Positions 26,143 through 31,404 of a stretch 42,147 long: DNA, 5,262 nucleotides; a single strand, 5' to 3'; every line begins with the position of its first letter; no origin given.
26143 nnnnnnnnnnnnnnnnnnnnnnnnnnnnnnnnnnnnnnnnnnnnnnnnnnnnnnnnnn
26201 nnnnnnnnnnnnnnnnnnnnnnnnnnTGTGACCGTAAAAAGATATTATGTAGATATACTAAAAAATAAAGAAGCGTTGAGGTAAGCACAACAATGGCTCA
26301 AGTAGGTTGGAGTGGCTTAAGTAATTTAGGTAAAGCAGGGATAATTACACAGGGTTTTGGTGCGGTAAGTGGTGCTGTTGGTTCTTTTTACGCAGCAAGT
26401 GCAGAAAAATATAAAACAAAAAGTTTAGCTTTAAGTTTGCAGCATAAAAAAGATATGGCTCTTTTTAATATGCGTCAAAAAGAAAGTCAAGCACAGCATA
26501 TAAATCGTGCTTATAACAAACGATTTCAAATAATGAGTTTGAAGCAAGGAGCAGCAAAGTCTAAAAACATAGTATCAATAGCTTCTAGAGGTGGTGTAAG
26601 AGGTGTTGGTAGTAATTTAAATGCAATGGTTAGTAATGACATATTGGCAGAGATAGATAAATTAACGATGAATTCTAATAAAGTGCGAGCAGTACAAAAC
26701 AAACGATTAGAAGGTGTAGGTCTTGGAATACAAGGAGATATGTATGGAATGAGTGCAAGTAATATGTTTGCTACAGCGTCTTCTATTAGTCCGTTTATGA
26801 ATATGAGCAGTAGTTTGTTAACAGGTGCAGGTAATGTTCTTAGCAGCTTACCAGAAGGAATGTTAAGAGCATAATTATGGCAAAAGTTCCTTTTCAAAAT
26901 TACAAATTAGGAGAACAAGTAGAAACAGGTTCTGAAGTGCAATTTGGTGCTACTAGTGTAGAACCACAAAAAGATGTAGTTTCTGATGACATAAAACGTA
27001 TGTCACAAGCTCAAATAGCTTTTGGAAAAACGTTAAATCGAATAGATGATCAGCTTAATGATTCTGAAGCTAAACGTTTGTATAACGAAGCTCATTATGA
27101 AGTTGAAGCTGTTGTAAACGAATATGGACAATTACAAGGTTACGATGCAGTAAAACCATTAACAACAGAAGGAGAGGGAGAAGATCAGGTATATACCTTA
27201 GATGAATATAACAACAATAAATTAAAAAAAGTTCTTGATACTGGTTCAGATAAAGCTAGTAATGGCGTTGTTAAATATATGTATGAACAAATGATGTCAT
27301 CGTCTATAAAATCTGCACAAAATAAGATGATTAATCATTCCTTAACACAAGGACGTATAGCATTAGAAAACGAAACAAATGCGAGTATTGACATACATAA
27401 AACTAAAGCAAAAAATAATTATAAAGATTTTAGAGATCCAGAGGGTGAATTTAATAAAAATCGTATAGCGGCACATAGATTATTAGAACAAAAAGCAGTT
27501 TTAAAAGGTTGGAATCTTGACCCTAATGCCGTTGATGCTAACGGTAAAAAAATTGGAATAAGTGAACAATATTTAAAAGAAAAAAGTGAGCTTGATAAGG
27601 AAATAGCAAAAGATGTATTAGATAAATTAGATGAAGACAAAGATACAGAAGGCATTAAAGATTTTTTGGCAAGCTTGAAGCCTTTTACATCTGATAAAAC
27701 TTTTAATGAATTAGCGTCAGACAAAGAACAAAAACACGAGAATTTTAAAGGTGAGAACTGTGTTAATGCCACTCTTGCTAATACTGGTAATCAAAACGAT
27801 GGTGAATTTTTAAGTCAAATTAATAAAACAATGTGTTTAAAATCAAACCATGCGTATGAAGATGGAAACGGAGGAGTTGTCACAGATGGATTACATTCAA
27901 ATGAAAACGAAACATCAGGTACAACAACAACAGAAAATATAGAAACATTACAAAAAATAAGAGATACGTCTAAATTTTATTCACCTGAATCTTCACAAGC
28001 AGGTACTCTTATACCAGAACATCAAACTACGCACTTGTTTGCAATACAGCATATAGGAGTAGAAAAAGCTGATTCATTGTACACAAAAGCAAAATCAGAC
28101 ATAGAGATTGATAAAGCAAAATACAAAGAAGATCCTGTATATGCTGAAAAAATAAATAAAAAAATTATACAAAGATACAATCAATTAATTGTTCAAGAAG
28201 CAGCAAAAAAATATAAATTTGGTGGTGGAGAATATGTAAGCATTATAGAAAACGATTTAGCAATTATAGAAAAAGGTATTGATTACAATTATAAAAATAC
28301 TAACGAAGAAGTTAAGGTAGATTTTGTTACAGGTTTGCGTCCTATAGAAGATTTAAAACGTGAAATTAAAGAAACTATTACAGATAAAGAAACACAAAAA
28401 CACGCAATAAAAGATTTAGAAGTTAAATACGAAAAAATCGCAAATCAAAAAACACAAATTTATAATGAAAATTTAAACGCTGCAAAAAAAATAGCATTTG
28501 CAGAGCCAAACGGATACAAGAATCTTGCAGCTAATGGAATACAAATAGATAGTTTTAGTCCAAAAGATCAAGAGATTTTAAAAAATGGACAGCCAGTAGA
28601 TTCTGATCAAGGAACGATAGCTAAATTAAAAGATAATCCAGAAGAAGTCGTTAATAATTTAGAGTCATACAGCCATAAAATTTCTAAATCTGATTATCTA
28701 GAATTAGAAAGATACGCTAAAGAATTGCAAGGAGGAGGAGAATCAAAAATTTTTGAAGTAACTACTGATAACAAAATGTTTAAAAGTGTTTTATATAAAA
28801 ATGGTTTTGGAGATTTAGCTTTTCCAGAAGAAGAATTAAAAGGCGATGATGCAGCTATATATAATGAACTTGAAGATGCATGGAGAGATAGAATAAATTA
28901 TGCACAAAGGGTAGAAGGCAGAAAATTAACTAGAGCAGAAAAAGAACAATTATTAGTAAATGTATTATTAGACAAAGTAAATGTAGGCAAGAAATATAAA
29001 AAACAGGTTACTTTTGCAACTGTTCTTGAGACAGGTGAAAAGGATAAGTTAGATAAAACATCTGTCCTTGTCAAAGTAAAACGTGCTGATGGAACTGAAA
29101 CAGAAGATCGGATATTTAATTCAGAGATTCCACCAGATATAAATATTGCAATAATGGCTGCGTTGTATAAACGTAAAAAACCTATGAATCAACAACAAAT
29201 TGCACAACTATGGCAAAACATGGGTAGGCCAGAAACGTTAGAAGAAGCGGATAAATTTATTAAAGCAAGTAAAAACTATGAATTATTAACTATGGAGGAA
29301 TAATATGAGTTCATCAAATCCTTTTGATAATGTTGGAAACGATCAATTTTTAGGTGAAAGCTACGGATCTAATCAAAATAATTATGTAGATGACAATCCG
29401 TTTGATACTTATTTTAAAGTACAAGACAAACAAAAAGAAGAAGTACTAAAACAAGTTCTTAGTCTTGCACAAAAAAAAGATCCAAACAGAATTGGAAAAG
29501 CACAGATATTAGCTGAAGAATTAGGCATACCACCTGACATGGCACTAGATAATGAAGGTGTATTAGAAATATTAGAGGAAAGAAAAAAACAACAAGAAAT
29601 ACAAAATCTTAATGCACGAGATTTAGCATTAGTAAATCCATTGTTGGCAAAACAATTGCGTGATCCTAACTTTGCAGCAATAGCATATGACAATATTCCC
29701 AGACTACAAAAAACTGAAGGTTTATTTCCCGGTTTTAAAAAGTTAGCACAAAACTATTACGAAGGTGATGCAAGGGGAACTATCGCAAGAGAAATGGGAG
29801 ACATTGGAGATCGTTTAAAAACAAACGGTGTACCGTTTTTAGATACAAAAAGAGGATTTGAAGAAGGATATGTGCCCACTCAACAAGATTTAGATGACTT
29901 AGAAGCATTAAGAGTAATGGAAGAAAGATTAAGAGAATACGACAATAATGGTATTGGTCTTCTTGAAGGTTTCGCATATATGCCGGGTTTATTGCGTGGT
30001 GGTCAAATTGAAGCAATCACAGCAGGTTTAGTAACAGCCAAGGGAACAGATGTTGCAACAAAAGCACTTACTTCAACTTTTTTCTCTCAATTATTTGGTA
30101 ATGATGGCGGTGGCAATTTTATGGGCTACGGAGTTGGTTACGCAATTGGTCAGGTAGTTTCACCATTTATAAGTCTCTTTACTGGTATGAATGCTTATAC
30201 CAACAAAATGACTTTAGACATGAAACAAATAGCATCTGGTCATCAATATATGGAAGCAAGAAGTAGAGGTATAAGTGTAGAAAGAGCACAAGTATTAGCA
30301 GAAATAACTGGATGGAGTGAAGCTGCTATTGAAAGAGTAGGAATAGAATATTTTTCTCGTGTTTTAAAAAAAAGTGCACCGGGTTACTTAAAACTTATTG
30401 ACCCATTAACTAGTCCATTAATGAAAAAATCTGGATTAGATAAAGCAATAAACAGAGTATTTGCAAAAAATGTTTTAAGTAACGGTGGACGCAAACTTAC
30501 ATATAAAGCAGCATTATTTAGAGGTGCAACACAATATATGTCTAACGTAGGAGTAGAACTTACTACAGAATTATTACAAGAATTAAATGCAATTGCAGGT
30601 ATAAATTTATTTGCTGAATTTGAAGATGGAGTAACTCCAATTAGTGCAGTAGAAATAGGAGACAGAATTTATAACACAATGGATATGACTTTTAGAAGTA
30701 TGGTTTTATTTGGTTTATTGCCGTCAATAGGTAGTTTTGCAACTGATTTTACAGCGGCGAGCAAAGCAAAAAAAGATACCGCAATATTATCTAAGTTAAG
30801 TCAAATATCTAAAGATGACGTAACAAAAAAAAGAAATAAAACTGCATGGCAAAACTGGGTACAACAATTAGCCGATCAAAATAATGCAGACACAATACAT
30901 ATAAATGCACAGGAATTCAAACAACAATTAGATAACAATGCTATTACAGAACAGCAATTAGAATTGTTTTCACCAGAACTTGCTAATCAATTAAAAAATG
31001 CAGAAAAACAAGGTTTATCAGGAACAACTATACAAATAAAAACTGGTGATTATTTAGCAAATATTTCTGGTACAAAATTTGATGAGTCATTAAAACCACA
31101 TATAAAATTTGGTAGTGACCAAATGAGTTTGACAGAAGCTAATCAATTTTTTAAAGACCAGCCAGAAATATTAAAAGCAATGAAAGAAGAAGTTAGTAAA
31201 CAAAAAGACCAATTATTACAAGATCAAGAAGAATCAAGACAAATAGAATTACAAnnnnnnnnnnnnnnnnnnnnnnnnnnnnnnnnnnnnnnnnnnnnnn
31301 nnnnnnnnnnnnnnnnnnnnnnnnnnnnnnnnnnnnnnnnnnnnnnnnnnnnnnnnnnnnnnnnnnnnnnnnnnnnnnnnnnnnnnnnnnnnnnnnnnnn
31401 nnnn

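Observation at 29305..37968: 2,887-aa virion polyvalent protein with two ART-like modules and an HExxH module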

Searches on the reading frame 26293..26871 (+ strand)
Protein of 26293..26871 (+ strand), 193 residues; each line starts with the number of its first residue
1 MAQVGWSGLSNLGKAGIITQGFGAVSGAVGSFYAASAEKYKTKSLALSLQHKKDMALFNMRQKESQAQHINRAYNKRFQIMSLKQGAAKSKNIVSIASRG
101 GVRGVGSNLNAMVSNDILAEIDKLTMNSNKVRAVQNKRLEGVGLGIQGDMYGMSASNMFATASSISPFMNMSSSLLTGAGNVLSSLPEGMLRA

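Call 6: search_protein_families(library=phrogs, proteins=[window:26293-26871:+], max_evalue=0.001)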
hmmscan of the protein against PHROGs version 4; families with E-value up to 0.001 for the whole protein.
window:26293-26871:+ (193 aa): 1 family
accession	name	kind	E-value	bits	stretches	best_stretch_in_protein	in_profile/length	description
phrog_418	-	head and packaging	5.9e-05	24.2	1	37-185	16-152/166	internal virion protein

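Call 22: search_protein_families(library=pfam, proteins=[window:26293-26871:+], max_evalue=0.01)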
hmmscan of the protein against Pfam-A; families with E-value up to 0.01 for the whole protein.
window:26293-26871:+ (193 aa): 0 families

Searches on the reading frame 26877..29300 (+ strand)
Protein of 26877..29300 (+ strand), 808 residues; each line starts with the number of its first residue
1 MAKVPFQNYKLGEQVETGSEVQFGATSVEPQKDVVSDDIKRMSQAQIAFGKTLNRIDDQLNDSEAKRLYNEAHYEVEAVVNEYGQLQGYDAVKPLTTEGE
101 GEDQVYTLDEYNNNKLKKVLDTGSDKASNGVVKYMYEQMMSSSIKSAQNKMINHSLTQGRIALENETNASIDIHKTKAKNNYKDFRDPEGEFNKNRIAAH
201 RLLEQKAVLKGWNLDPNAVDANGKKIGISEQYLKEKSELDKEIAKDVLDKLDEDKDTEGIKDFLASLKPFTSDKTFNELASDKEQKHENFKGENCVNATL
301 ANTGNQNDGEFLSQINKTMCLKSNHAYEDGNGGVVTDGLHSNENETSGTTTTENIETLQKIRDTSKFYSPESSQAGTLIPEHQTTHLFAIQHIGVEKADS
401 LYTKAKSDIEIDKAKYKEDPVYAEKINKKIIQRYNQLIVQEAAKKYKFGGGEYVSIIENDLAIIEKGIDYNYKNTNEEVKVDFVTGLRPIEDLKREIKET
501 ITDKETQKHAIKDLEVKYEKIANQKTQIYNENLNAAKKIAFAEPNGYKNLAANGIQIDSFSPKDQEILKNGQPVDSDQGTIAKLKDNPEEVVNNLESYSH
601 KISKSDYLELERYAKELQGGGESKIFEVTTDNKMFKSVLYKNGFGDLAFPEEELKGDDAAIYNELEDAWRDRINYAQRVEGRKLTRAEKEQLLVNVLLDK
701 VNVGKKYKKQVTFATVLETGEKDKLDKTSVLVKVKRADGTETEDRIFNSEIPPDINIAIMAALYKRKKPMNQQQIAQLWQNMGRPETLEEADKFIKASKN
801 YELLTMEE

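Call 6: search_protein_families(library=phrogs, proteins=[window:26877-29300:+], max_evalue=0.001)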
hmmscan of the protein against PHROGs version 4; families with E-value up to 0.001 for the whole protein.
window:26877-29300:+ (808 aa): 0 families

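Call 22: search_protein_families(library=pfam, proteins=[window:26877-29300:+], max_evalue=0.01)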
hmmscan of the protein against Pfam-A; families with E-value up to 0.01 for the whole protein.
window:26877-29300:+ (808 aa): 0 families

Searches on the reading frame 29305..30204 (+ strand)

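Call 11: search_protein_families(library=pfam, proteins=[window:29305-30204:+], max_evalue=10)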
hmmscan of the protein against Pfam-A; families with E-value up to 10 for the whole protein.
window:29305-30204:+ (300 aa): 2 families
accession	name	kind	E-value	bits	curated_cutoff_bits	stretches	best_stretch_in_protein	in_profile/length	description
PF18834.6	LPD22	-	1.6e-12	48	28.6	1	52-150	7-96/97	Large polyvalent protein associated domain 22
PF14304.11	CSTF_C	-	0.15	12.2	24.3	1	40-57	1-18/41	Transcription termination and cleavage factor C-terminal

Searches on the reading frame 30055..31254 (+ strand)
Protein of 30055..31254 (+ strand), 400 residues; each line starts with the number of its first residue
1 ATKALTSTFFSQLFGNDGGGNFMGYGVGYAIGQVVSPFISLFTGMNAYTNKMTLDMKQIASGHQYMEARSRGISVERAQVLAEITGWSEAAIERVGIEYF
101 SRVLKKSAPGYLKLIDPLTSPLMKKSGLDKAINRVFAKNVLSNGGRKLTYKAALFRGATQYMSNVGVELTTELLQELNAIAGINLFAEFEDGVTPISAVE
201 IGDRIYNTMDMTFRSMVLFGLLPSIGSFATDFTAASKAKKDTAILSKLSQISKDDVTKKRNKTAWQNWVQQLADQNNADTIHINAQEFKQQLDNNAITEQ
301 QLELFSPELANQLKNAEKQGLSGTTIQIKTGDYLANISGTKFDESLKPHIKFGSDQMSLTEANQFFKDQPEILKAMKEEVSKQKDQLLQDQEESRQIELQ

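Call 11: search_protein_families(library=pfam, proteins=[window:30055-31254:+], max_evalue=10)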
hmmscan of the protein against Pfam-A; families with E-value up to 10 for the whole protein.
window:30055-31254:+ (400 aa): 3 families
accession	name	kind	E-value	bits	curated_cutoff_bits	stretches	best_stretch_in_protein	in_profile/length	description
PF00550.31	PP-binding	-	0.24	12.1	20.8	1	183-229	18-64/67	Phosphopantetheine attachment site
PF15005.11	IZUMO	-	2.8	9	25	1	263-326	20-85/143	Izumo sperm-egg fusion, Ig domain-associated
PF08935.16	VP4_2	-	5.6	8.1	22.2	0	302-343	36-77/84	Viral protein VP4 subunit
